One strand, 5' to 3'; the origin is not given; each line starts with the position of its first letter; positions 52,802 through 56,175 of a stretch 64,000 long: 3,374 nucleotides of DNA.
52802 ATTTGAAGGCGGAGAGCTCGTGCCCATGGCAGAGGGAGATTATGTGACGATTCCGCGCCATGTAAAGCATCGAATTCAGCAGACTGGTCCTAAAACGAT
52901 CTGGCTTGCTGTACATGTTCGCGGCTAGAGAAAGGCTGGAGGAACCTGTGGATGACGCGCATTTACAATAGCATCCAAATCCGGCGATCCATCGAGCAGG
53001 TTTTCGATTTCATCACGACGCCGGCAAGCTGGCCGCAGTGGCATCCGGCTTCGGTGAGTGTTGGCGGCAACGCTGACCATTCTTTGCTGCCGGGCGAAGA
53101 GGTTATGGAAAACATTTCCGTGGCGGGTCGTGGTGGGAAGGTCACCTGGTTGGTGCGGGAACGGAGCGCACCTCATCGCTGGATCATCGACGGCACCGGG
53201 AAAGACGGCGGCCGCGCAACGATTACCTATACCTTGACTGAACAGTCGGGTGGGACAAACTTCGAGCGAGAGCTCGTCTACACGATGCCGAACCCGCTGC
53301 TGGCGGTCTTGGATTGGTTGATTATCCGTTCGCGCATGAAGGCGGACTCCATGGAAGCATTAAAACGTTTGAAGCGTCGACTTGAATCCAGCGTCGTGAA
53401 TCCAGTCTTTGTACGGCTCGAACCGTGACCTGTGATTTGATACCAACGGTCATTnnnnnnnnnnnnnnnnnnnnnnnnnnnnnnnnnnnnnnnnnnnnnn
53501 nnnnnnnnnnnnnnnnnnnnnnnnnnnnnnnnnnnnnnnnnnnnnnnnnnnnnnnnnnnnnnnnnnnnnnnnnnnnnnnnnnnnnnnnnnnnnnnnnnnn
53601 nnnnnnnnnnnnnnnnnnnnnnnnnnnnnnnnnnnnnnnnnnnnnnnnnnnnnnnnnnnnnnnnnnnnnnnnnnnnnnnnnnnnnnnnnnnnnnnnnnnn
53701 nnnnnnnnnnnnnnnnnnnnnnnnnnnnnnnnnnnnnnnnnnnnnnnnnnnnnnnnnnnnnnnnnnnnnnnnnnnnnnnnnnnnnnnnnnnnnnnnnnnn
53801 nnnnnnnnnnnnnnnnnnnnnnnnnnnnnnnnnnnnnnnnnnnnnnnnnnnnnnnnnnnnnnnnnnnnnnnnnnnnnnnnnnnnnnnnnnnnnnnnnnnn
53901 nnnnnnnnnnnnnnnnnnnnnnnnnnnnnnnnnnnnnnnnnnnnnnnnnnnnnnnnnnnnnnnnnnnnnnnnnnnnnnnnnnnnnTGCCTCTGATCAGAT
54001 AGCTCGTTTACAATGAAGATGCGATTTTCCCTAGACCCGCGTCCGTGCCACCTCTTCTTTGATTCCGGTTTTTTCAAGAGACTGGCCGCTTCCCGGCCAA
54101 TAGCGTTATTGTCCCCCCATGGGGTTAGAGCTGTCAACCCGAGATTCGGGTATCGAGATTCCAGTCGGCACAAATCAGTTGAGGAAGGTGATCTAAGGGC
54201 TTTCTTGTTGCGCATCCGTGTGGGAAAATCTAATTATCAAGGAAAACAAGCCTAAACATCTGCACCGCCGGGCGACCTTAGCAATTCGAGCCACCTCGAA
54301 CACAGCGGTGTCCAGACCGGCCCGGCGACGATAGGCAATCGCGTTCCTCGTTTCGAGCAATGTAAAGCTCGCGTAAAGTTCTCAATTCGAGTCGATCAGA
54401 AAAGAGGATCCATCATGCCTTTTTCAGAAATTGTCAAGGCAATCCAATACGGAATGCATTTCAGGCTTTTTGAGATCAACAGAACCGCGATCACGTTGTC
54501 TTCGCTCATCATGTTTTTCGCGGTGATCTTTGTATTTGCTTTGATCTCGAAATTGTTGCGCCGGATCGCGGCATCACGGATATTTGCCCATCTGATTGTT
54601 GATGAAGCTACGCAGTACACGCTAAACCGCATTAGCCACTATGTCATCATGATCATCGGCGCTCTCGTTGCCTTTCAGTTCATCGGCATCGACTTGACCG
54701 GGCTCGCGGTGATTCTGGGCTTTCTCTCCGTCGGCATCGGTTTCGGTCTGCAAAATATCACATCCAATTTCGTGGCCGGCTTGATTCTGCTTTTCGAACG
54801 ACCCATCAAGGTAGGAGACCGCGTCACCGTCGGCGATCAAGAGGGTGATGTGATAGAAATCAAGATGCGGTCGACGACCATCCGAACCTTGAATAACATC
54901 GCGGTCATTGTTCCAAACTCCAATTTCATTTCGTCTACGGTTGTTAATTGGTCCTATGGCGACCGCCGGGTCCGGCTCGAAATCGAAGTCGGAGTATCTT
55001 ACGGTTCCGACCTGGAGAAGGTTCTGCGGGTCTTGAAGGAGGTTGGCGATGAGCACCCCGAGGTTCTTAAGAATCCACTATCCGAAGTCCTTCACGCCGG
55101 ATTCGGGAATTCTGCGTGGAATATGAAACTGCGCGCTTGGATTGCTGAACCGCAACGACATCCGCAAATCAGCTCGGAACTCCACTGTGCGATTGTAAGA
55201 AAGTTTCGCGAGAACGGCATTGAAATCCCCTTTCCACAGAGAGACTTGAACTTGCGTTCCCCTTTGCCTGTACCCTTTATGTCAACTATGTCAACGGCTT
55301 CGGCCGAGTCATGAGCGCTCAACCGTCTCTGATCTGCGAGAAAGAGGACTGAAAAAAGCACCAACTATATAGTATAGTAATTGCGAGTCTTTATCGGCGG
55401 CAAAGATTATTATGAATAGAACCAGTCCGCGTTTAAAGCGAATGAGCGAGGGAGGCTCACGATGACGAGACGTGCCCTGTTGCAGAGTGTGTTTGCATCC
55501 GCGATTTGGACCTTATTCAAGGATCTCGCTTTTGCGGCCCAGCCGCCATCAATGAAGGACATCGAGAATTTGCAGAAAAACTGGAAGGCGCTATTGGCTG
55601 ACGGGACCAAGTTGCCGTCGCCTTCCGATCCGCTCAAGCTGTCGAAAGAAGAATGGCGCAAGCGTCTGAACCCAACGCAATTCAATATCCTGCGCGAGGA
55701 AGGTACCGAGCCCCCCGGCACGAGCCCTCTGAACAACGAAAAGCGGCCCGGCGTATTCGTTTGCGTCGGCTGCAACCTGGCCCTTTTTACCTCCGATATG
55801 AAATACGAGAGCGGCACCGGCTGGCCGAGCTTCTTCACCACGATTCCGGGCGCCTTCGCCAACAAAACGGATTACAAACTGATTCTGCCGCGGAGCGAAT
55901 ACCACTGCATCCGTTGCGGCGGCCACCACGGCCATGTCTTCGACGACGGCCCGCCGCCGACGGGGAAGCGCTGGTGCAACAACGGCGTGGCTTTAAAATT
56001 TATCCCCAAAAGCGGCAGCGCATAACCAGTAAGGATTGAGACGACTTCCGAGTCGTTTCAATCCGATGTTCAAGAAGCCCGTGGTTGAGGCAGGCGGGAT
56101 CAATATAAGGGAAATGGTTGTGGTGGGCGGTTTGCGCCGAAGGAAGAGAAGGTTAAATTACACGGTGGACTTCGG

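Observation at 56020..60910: Five attC-like sites delimit same-strand units: an integron-type cassette array with no IntI in view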

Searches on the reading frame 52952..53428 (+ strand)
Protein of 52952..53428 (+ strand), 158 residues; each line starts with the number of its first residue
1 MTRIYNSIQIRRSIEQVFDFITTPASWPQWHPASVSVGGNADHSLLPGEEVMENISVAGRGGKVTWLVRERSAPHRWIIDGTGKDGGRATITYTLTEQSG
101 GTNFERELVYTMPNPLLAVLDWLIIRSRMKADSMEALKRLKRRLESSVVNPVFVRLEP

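Call 7: search_protein_families(library=pfam, proteins=[window:52952-53428:+], max_evalue=0.01)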
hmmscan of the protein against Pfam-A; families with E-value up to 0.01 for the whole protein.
window:52952-53428:+ (158 aa): 3 families
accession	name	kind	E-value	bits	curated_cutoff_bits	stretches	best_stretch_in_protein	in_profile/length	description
PF10604.15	Polyketide_cyc2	-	3.6e-21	76.4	27.4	1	1-145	1-142/142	Polyketide cyclase / dehydrase and lipid transport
PF08327.17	AHSA1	-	1.2e-05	25.9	22.1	1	13-104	3-92/125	Activator of Hsp90 ATPase homolog 1-like protein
PF03364.25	Polyketide_cyc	-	0.0074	17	23.4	1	12-120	3-108/126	Polyketide cyclase / dehydrase and lipid transport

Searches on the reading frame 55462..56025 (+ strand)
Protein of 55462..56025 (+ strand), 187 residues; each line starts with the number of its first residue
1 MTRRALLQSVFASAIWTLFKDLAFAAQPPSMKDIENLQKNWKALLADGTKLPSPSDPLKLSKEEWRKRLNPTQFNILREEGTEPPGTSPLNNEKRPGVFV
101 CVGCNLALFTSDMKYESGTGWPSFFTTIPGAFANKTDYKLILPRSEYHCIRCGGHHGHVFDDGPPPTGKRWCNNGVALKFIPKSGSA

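Call 7: search_protein_families(library=pfam, proteins=[window:55462-56025:+], max_evalue=0.01)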
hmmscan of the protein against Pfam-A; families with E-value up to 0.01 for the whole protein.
window:55462-56025:+ (187 aa): 1 family
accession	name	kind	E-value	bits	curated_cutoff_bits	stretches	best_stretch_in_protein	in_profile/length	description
PF01641.26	SelR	-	1.8e-41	141.2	24.9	1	69-182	1-116/116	SelR domain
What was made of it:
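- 55462..56025 (+): msrB, the chromosomal gene that forms the left border. Its last codons and stop (GCATAA) now supply the R'' box of the first attC. Pfam SelR, 141 bits (call 7).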

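Call 35: find_encoding_contigs(protein=window:55462-56025:+, flank=10000, max_places=10)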
Protein window:55462-56025:+ (187 aa): 2 contigs read that carry it; 2 places shown.
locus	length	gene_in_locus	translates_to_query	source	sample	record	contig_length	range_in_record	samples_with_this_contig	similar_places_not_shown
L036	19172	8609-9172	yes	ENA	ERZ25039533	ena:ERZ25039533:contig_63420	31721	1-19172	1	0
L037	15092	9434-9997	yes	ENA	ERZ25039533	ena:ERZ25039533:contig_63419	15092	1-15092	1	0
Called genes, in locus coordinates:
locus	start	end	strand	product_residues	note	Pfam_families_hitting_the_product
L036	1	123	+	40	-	?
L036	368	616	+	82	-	-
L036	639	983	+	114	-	PF00691:OmpA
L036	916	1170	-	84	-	-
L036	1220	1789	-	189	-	PF05494:MlaC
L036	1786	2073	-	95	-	-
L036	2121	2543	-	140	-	PF03928:HbpS-like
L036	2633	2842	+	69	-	-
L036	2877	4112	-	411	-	PF07690:MFS_1, PF12832:MFS_1_like (weak), PF00083:Sugar_tr (faint), PF03092:BT1 (faint), PF07690:MFS_1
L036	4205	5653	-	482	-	PF01336:tRNA_anti-codon, PF00152:tRNA-synt_2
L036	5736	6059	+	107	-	PF07883:Cupin_2, PF05899:Cupin_3 (weak)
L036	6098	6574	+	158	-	PF10604:Polyketide_cyc2, PF08327:AHSA1 (weak)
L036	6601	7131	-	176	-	-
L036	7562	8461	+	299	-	PF21088:MS_channel_1st, PF00924:MS_channel_2nd, PF21082:MS_channel_3rd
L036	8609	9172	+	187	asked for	PF01641:SelR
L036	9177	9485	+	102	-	PF06906:DUF1272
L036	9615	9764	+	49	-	-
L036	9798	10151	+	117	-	-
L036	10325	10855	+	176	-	PF07366:SnoaL, PF12680:SnoaL_2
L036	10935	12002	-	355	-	PF03200:Glyco_hydro_63 (faint), PF22422:MGH1-like_GH (weak)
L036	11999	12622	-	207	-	-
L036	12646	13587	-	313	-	-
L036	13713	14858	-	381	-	PF00903:Glyoxalase, PF13669:Glyoxalase_4 (weak), PF18029:Glyoxalase_6 (faint), PF22677:Ble-like_N (faint), PF00903:Glyoxalase, PF13669:Glyoxalase_4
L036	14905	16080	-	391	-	PF05199:GMC_oxred_C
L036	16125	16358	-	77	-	-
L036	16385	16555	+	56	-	-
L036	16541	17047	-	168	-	PF10517:DM13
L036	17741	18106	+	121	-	PF13495:Phage_int_SAM_4 (weak), PF00589:Phage_integrase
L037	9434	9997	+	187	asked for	PF01641:SelR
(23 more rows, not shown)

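Call 69: list_cluster_members(proteins=[window:55462-56025:+, window:54415-55314:+, window:49745-50980:-, window:51073-52593:-, window:57437-58324:-])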
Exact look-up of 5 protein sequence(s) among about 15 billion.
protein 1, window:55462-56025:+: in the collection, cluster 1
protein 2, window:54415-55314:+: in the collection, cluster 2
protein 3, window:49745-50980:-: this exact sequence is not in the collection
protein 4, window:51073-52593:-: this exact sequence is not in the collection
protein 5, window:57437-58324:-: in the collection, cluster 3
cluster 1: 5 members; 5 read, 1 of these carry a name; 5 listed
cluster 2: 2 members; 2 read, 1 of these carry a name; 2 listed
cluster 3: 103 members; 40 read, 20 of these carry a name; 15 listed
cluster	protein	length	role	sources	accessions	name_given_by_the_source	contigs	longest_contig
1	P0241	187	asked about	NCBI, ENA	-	-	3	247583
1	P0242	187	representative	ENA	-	-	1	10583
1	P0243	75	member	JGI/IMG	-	peptide-methionine (R)-S-oxide reductase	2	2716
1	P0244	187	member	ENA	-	-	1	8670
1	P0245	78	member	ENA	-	-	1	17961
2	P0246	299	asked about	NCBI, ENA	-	-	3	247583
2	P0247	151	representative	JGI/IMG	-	small-conductance mechanosensitive channel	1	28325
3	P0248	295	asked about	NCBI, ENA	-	-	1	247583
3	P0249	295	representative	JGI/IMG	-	-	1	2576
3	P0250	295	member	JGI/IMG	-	site-specific recombinase XerD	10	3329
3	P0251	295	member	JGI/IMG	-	integrase/recombinase XerD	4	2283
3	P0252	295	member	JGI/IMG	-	site-specific recombinase XerD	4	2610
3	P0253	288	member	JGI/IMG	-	site-specific recombinase XerD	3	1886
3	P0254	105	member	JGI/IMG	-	hypothetical protein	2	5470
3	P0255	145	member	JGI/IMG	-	site-specific recombinase XerD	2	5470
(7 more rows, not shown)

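Call 70: find_encoding_contigs(protein=P0242, flank=8000, max_places=4)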
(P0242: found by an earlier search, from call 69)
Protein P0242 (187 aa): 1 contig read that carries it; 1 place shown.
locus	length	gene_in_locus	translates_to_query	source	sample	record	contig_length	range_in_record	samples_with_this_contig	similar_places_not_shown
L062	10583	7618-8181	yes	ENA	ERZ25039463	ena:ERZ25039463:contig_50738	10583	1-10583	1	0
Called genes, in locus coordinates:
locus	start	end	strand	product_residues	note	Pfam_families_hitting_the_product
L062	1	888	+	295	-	?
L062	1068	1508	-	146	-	PF05494:MlaC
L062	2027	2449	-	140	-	PF03928:HbpS-like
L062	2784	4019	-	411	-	PF07690:MFS_1, PF12832:MFS_1_like (weak), PF00083:Sugar_tr (faint), PF03092:BT1 (faint), PF07690:MFS_1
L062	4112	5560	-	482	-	PF01336:tRNA_anti-codon, PF00152:tRNA-synt_2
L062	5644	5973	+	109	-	PF07883:Cupin_2, PF05899:Cupin_3 (weak)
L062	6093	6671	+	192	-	PF10604:Polyketide_cyc2, PF08327:AHSA1 (faint)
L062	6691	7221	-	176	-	-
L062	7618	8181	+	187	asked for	PF01641:SelR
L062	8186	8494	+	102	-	PF06906:DUF1272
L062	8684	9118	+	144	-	PF11969:DcpS_C, PF01230:HIT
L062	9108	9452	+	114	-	-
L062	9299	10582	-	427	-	?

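Call 80: find_encoding_contigs(protein=P0244, flank=8000, max_places=4)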
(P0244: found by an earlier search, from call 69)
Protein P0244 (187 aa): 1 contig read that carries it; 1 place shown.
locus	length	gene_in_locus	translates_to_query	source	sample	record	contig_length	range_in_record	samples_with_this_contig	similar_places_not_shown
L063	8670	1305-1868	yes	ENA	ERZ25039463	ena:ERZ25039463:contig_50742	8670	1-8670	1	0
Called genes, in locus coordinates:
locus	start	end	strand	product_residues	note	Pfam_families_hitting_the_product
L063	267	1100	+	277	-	PF21088:MS_channel_1st, PF00924:MS_channel_2nd, PF21082:MS_channel_3rd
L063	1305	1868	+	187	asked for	PF01641:SelR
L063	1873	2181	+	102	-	PF06906:DUF1272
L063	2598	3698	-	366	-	PF13557:Phenol_MetA_deg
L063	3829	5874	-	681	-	PF12697:Abhydrolase_6 (faint)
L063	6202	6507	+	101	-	-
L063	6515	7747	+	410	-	-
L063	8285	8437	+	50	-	-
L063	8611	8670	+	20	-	?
